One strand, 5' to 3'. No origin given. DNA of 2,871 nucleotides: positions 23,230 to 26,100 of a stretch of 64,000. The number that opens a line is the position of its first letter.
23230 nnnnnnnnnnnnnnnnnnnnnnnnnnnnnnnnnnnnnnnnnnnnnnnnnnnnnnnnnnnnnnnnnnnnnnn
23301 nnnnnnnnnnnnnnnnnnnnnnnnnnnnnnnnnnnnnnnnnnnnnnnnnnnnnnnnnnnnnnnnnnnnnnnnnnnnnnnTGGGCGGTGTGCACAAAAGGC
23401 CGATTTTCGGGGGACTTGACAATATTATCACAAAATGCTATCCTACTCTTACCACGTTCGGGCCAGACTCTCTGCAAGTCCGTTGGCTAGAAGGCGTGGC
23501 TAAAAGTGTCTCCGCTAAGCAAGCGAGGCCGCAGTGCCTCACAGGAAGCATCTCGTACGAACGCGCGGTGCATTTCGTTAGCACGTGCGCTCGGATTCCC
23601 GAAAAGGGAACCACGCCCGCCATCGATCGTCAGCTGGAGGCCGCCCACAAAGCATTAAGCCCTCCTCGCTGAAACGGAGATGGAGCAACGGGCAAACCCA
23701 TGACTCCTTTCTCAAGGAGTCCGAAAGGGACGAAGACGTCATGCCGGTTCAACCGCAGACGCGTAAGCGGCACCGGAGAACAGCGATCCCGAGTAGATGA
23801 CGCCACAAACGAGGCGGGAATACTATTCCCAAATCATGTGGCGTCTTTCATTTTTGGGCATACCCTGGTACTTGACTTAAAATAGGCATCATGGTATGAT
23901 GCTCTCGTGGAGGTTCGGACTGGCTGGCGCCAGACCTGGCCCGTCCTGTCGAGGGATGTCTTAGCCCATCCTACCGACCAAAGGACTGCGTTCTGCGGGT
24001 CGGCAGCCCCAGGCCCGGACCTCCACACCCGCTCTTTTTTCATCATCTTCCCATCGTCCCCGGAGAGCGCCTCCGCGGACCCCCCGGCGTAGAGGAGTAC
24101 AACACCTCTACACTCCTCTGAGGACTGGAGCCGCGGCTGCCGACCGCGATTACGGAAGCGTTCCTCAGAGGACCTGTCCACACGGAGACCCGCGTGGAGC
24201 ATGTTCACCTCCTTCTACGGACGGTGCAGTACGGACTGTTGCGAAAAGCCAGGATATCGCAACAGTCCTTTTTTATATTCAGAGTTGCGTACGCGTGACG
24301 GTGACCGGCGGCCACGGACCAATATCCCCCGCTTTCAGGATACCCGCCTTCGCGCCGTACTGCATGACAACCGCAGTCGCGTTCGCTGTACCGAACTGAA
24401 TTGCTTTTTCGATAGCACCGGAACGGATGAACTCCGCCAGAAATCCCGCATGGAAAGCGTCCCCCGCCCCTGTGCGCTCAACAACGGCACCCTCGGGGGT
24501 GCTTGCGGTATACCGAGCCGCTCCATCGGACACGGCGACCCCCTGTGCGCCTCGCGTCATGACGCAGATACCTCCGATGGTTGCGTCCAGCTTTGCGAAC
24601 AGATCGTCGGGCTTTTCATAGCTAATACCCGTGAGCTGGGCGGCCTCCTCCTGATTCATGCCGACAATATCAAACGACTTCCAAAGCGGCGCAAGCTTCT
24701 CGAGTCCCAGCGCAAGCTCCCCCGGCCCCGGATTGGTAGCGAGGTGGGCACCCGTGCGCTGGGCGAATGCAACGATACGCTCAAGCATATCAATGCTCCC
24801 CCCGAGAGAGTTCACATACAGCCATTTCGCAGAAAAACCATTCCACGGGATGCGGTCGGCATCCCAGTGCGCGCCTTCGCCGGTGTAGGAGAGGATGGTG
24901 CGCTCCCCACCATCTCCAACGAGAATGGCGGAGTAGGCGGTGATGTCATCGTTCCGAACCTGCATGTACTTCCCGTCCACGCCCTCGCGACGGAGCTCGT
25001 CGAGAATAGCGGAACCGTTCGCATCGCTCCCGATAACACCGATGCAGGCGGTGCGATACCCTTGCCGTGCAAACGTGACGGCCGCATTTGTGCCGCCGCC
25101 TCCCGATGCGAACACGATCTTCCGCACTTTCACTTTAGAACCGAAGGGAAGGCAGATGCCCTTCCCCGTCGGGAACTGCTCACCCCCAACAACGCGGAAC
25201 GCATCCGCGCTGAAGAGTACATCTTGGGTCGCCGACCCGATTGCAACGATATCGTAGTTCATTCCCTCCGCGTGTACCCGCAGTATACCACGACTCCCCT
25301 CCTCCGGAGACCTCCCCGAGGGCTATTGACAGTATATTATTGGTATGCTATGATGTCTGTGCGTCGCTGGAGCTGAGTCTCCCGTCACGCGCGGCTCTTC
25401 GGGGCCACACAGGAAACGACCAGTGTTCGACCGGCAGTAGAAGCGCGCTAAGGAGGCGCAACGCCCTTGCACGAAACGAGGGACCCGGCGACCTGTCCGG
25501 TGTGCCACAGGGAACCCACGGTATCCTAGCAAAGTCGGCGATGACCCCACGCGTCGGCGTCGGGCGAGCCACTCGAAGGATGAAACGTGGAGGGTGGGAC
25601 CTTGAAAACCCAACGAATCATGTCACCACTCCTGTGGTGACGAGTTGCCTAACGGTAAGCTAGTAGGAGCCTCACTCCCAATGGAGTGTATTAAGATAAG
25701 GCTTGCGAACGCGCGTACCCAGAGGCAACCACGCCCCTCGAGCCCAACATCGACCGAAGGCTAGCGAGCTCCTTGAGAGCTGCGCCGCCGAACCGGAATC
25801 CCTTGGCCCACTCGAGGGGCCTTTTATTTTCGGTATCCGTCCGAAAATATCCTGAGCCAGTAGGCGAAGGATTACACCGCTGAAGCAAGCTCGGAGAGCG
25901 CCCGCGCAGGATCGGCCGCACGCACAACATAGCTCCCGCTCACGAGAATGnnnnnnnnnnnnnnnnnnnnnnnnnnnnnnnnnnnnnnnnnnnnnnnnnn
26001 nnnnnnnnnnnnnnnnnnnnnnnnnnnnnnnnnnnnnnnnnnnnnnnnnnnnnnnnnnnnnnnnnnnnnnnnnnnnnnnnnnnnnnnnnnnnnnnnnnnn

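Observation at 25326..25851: About 470-nt promoter-to-terminator noncoding unit: candidate RNase P RNA or other stable RNA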

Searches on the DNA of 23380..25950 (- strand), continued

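Call 31: search_dna_similar(query=window:25263-25871:+, collection=plasmids, mode=distant, max_evalue=0.01)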
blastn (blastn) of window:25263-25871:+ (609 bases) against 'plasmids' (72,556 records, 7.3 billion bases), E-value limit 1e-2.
No match.

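Call 87: search_rna_families(source=L001, start=1, end=300, threshold=evalue, max_evalue=10, show_alignments=2)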
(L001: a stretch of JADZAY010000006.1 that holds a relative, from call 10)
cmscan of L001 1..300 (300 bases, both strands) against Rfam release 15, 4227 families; matches with E-value up to 10: 0.
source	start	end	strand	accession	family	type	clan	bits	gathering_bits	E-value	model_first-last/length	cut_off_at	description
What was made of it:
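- Tried and rejected: Truncated RNase P in L001's junction sequence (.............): no match at E<=10 (call 87).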

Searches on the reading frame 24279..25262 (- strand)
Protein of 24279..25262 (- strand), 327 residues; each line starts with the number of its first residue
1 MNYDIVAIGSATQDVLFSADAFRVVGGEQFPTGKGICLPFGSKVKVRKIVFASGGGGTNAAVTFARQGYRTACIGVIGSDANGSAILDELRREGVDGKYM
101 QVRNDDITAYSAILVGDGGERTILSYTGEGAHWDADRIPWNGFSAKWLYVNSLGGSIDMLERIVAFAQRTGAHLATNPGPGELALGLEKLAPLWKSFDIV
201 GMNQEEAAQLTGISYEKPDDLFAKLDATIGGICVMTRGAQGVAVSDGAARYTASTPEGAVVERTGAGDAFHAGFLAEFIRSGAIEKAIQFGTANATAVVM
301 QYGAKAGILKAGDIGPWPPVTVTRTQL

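Call 8: search_protein_families(library=pfam, proteins=[window:24279-25262:-], max_evalue=0.01)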
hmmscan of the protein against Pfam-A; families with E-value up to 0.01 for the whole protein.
window:24279-25262:- (327 aa): 1 family
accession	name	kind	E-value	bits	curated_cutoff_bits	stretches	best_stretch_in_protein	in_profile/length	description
PF00294.29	PfkB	-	2.2e-40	139.3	25.8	1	40-307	22-298/302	pfkB family carbohydrate kinase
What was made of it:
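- Checked: (1) The gap is real: the kinase start is at 25262 and the rpe stop at 25872, both on the minus strand (Pfam, call 8), leaving 609 bp.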

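Call 9: find_encoding_contigs(protein=window:24279-25262:-, flank=10000, max_places=10)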
Protein window:24279-25262:- (327 aa): no gene with exactly this product is on record in the collection.

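Call 10: find_related_loci(query=window:24279-25262:-, collection=genome_contigs, flank=4000)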
Query window:24279-25262:- (327 aa) in genome_contigs; peptide patterns used: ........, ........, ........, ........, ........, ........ (x = any residue, [..] = any of these).
60 stretches matched a pattern; 6 encode a relative of the query (tblastn E <= 1e-3); 6 distinct loci.
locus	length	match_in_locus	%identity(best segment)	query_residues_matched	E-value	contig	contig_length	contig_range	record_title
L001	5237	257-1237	79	1-327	2e-176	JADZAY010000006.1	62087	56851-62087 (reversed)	MAG: Candidatus Yanofskybacteria bacterium isolate SJ643 c_000000307833, whole genome shotgun sequence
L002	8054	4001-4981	69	1-327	7e-154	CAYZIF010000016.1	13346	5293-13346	MAG TPA_asm: uncultured Candidatus Saccharibacteria bacterium isolate ERP113451_co1_213 genome assembly, contig: NODE_55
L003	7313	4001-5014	54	1-327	4e-120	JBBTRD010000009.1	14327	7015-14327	MAG: Patescibacteria group bacterium isolate H41-bin020_1 H41_bin020_1_000000000009, whole genome shotgun sequence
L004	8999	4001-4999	55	1-322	8e-111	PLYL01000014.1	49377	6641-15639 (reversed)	MAG: Candidatus Yanofskybacteria bacterium isolate palsa_1334 73.20120700_P3D.271_contig_1930, whole genome shotgun sequ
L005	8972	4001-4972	49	1-324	1e-106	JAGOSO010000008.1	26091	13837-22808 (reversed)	MAG: Candidatus Paceibacterota bacterium isolate Gw_Eff_bin_33 Gw_Eff_3609_length_26091_cov_7.150246, whole genome shotg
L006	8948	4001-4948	52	3-318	9e-102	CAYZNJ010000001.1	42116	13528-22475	MAG TPA_asm: uncultured Candidatus Saccharibacteria bacterium isolate SRP269290_co1_1157 genome assembly, contig: NODE_9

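Call 25: find_related_loci(query=window:24279-25262:-, collection=metagenome_contigs, flank=4000)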
Query window:24279-25262:- (327 aa) in metagenome_contigs; peptide patterns used: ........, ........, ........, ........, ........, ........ (x = any residue, [..] = any of these).
80 stretches matched a pattern; 8 encode a relative of the query (tblastn E <= 1e-3); 8 distinct loci.
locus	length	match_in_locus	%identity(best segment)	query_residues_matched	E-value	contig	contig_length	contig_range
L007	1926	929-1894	71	3-324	7e-173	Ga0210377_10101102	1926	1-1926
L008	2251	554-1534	68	1-327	2e-161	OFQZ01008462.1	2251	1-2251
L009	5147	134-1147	54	1-327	3e-120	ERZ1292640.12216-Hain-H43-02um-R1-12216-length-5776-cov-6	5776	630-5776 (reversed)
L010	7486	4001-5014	54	1-327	4e-120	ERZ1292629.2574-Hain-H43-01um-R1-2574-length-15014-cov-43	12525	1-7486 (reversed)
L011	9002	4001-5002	54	1-323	1e-119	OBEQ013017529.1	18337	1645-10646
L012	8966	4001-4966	57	3-324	7e-119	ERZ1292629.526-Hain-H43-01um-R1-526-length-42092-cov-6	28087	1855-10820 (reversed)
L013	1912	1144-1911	68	1-256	6e-126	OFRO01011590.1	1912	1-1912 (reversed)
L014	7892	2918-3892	54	3-323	6e-103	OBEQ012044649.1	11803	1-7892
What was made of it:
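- Tried and rejected: The genome and metagenome scans each gave nothing closer than 79% (calls 10, 25).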

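Call 32: find_homologous_proteins(query=window:24279-25262:-, max_evalue=1e-60)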
Query window:24279-25262:- (327 aa): 1132 proteins with E <= 1e-60 among 8000 candidates; the best 120 are listed.
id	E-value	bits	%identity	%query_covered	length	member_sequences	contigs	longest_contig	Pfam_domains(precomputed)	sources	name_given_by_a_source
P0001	3.3e-213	725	100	100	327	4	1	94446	PF00294.30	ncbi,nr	ncbi:MAG: carbohydrate kinase family protein [Candidatus Yanofskybacteria bacterium]|nr:carbohydrate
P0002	1.3e-188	644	88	100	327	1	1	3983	PF00294.30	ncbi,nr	ncbi:MAG: carbohydrate kinase family protein [Candidatus Yanofskybacteria bacterium]|nr:carbohydrate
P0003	1.0e-168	579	79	100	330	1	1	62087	PF00294.30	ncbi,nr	ncbi:MAG: carbohydrate kinase family protein [Candidatus Yanofskybacteria bacterium]|nr:carbohydrate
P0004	1.3e-152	526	71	98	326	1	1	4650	PF00294.30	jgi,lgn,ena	-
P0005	4.6e-151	521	70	99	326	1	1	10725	PF00294.30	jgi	jgi:sugar/nucleoside kinase (ribokinase family)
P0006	1.4e-150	519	70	99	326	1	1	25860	PF00294.30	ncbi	-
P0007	2.4e-150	519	70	99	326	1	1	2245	PF00294.30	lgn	-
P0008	3.1e-150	518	71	99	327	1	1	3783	PF00294.30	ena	-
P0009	4.7e-150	518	70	99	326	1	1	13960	PF00294.30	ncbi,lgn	-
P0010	1.1e-149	516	70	99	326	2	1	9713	PF00294.30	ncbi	-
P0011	1.5e-149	516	70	99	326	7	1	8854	PF00294.30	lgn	-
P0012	1.9e-149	516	69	99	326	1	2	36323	PF00294.30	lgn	-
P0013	3.4e-149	515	70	99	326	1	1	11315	PF00294.30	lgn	-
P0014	1.2e-147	510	70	99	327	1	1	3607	PF00294.30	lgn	-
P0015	4.6e-147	508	70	100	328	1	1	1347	PF00294.30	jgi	jgi:ribokinase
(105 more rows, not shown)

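Call 33: find_encoding_contigs(protein=P0002, flank=6000)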
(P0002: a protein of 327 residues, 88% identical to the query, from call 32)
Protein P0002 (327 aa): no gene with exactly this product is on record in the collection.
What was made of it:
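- Tried and rejected: Closer relatives: the 88%-identity kinase (MCC6405203.1, 3,983-nt contig) is not held with DNA (call 33).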

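Call 34: find_encoding_contigs(protein=P0001, flank=3000)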
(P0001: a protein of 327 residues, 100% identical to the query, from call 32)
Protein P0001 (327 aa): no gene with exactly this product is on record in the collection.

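Call 35: list_cluster_members(proteins=[P0001, P0002])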
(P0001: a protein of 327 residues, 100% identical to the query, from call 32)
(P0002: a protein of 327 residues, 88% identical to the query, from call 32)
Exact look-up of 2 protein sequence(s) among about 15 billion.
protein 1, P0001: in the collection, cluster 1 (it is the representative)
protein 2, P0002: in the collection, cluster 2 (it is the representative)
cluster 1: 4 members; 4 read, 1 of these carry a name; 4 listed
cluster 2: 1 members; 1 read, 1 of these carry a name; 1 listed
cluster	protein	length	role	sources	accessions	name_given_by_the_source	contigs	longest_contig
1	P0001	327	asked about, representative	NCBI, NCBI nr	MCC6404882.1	MAG: carbohydrate kinase family protein [Candidatus Yanofskybacteria bacterium] | carbohydrate kinase family protein [Candidatus Yanofskybacteria bacterium]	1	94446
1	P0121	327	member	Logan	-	-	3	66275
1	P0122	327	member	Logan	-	-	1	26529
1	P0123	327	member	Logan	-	-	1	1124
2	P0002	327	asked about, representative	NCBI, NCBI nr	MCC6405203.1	MAG: carbohydrate kinase family protein [Candidatus Yanofskybacteria bacterium] | carbohydrate kinase family protein [Candidatus Yanofskybacteria bacterium]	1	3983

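Call 36: find_encoding_contigs(protein=P0121, flank=5000)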
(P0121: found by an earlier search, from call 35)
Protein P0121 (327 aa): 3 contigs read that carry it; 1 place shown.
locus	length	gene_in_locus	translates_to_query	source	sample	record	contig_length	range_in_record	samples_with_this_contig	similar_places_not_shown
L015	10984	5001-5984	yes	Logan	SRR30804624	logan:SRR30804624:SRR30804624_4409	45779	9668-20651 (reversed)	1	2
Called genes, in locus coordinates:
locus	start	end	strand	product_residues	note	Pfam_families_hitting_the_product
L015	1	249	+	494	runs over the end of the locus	PF13191:AAA_16 (faint), PF00004:AAA, PF13173:AAA_14 (weak)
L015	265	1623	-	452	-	PF02366:PMT, PF16192:PMT_4TMC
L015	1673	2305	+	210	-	-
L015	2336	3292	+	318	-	PF00890:FAD_binding_2 (faint), PF01266:DAO (faint), PF03486:HI0933_like (faint), PF07992:Pyr_redox_2, PF13738:Pyr_redox_3, PF00070:Pyr_redox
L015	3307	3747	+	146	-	PF02502:LacAB_rpiB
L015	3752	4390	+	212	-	PF00834:Ribul_P_3_epim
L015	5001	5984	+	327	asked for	PF00294:PfkB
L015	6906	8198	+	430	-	-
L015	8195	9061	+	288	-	PF01116:F_bP_aldolase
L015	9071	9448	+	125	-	PF07681:DoxX, PF13564:DoxX_2 (weak)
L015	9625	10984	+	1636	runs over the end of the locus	PF19403:SpaA_2 (faint)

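Call 37: find_encoding_contigs(protein=P0122, flank=5000)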
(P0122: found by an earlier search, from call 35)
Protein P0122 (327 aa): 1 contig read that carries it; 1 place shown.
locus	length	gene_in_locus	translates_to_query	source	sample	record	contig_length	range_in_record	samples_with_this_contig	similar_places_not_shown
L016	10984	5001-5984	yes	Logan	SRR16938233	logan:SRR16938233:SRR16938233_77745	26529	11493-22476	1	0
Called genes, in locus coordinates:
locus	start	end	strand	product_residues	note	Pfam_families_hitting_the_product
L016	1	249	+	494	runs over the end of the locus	PF13191:AAA_16 (faint), PF00004:AAA, PF13173:AAA_14 (weak)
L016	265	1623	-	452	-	PF02366:PMT, PF16192:PMT_4TMC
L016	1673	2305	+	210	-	-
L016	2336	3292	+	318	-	PF00890:FAD_binding_2 (faint), PF01266:DAO (faint), PF03486:HI0933_like (faint), PF07992:Pyr_redox_2, PF13738:Pyr_redox_3, PF00070:Pyr_redox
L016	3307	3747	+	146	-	PF02502:LacAB_rpiB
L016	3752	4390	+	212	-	PF00834:Ribul_P_3_epim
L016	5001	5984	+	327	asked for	PF00294:PfkB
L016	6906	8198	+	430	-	-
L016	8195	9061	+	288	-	PF01116:F_bP_aldolase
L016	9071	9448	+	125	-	PF07681:DoxX, PF13564:DoxX_2 (weak)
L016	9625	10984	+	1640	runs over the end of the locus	PF19403:SpaA_2 (faint)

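Call 65: search_protein_families(library=ncbifam, proteins=[window:24279-25262:-], max_evalue=0.01)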
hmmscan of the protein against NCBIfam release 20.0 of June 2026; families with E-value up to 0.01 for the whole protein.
window:24279-25262:- (327 aa): 24 families
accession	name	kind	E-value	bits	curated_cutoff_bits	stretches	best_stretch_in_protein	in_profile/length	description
TIGR02152.1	D_ribokin_bact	equivalog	3.8e-36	125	299.65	1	41-311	22-293/298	ribokinase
NF008353.0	PRK11142.1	equivalog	1e-24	87.6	341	1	41-308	26-293/307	ribokinase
NF053626.1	RibKinHalex1628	equivalog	3.2e-24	85.9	330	1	45-306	29-280/293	ATP-dependent ribose-1-phosphate kinase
TIGR04382.1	myo_inos_iolC_N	equivalog_domain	1.5e-20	73.7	300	2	193-304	185-295/309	5-dehydro-2-deoxygluconokinase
TIGR03168.1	1-PFK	subfamily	1.2e-19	70.3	216.4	2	158-306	144-289/305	hexose kinase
NF041134.1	R1P_kin_Thcocales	equivalog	8.4e-19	68.1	500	1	40-311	23-275/291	ADP-dependent ribose-1-phosphate kinase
NF007321.0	PRK09813.1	equivalog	7.8e-18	64.9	247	2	230-304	186-260/261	fructoselysine 6-kinase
TIGR03828.1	pfkB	equivalog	9.3e-18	64.3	292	1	46-306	27-289/305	1-phosphofructokinase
NF006957.1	PRK09434.1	equivalog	2.3e-16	60.2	450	2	52-123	25-96/302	fructokinase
NF040938.1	KDG_KDGal_kin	equivalog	6.4e-15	55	400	2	198-308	185-293/305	bifunctional 2-dehydro-3-deoxygluconokinase/2-dehydro-3-deoxygalactonokinase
NF047869.1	myo_kin_aldol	exception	1.3e-12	46.9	600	2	52-111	37-96/586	bifunctional 5-dehydro-2-deoxygluconokinase/5-dehydro-2-deoxyphosphogluconate aldolase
NF041332.1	KDG_KDGal_kin_Halo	equivalog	1.7e-12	47.5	440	1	189-296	182-289/320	bifunctional 2-dehydro-3-deoxygluconokinase/2-dehydro-3-deoxygalactonokinase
TIGR02198.1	rfaE_dom_I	equivalog_domain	3e-11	43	345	2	200-305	194-303/315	D-glycero-beta-D-manno-heptose-7-phosphate kinase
NF041320.1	pfkB_Halo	equivalog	6.8e-11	42.1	400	1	188-306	163-284/302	1-phosphofructokinase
NF052444.1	DhDoxglucKinKdgK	equivalog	9.7e-11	41.6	400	1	233-304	223-295/303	2-dehydro-3-deoxygluconokinase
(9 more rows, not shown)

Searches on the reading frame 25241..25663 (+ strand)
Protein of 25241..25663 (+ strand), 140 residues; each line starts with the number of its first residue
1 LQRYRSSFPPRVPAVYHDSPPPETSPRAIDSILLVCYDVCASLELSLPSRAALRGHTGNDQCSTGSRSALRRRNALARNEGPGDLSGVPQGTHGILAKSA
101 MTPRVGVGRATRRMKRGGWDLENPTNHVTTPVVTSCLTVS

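Call 8: search_protein_families(library=pfam, proteins=[window:25241-25663:+], max_evalue=0.01)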
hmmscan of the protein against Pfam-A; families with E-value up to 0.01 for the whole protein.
window:25241-25663:+ (140 aa): 0 families

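Call 51: search_protein_families(library=pfam, proteins=[window:25265-25660:+], max_evalue=1)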
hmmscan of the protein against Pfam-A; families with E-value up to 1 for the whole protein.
seq(132 aa): 0 families

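Call 57: search_protein_representatives(protein=window:25265-25660:+)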
Query: 132 residues. Proteins with E-value up to 0.001 (for the whole library): 1; up to 1e-10: 0; up to 1e-30: 0. The best 1 are listed.
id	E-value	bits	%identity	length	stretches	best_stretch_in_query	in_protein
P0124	1.3e-09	54.8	25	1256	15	82-113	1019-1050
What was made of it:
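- On Protein-coding gene or pseudogene: The only hit in 1.84 billion representatives is a repetitive 1,256-aa protein matched in 15 stretches at 25% identity (call 57).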

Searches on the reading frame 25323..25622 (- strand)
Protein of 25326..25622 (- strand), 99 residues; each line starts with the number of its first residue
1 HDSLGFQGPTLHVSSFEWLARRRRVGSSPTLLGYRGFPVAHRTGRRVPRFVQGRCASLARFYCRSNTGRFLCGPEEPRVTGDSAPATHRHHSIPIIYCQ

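Call 8: search_protein_families(library=pfam, proteins=[window:25323-25613:-], max_evalue=0.01)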
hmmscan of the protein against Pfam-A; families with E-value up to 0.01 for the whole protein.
window:25323-25613:- (96 aa): 0 families

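Call 51: search_protein_families(library=pfam, proteins=[window:25326-25622:-, window:25351-25617:-], max_evalue=1)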
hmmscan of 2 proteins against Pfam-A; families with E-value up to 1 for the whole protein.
seq(99 aa): 0 families

seq(89 aa): 0 families

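Call 84: find_homologous_proteins(query=window:25323-25613:-, max_evalue=0.001)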
Query window:25323-25613:-: no candidate shares three 5-residue words with the query. No homologue found.
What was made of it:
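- No homologue was found in any protein search (calls 51, 57, 84).
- On Protein-coding gene or pseudogene: No candidate in 5.8 billion proteins (call 84).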

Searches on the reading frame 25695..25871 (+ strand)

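Call 51: search_protein_families(library=pfam, proteins=[window:25695-25871:+, window:25700-25852:+], max_evalue=1)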
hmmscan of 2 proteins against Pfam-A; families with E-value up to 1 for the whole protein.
seq(59 aa): 0 families

seq(51 aa): 2 families
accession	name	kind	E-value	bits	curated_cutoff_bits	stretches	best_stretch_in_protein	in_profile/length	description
PF19956.5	EAD2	-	0.16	12.6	23.8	1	2-38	27-59/81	Effector-associated domain 2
PF17841.6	Bep_C_terminal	-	0.26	12.1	29.5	1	19-40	43-64/97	BID domain of Bartonella effector protein (Bep)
